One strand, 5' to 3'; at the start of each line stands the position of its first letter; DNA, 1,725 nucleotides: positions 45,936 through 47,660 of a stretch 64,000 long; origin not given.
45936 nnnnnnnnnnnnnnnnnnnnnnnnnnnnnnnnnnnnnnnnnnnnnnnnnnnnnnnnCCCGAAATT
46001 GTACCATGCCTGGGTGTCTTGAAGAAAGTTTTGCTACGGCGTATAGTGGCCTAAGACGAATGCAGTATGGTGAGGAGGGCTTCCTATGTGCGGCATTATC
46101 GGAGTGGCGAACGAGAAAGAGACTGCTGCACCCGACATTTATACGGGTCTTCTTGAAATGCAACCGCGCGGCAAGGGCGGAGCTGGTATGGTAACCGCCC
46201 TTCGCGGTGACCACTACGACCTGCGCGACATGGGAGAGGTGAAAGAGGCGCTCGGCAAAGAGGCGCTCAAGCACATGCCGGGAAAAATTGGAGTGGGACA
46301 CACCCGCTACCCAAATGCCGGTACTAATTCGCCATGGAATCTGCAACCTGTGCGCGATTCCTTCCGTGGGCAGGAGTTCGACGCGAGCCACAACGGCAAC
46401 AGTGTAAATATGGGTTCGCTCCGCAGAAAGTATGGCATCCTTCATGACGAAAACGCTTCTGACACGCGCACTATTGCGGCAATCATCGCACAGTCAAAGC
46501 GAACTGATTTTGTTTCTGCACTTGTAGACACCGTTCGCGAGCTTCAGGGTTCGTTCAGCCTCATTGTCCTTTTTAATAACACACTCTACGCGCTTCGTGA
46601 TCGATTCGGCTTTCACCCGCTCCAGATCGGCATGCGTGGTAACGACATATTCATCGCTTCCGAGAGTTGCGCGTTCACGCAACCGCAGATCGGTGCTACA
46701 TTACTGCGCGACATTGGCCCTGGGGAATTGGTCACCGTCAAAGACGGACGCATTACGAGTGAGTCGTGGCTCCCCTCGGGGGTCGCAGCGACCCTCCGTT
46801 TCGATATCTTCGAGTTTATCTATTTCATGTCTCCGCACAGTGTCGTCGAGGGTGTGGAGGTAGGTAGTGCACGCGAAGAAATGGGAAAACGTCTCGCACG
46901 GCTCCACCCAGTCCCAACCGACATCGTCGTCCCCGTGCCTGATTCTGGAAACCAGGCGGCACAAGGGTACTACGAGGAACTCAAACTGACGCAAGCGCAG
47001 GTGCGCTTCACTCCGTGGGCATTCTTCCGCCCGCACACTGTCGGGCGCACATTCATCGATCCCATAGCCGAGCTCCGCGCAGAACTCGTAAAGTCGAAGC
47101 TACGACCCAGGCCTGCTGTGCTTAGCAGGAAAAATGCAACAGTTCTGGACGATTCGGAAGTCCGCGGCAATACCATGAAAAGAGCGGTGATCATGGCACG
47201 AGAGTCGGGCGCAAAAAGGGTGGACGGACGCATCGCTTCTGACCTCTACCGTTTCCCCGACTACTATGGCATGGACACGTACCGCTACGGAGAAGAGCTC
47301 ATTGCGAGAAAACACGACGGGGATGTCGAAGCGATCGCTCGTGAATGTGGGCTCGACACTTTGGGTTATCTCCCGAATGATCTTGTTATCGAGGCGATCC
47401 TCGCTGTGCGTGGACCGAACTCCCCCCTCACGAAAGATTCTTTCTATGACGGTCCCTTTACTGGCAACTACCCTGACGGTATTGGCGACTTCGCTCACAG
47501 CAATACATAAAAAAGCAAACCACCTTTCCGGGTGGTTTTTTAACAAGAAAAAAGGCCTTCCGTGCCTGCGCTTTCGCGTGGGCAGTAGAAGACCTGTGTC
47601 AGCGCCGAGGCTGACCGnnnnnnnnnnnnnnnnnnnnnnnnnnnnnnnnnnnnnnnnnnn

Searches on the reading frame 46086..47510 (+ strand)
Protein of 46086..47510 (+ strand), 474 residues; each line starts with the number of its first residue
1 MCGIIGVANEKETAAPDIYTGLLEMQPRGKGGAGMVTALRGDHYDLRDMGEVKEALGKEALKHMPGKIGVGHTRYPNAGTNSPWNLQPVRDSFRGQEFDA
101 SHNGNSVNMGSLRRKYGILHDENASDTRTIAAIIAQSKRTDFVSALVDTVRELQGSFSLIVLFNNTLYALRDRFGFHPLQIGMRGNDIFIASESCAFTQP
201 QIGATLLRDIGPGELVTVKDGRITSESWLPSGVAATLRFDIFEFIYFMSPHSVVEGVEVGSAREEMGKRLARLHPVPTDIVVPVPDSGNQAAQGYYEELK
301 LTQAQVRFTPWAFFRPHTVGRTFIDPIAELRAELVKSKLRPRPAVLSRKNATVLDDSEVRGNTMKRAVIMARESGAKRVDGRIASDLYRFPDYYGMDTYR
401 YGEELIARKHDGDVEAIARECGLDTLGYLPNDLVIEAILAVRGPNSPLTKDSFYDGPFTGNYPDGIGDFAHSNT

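Call 9: search_protein_families(library=pfam, proteins=[window:46086-47510:+], max_evalue=0.01)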
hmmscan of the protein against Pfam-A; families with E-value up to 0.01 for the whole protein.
window:46086-47510:+ (474 aa): 2 families
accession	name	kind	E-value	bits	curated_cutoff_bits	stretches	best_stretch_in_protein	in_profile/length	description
PF13537.11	GATase_7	-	3.4e-11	43.7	25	1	86-198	13-122/123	Glutamine amidotransferase domain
PF13522.11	GATase_6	-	1.7e-09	38.3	27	1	65-193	9-130/130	Glutamine amidotransferase domain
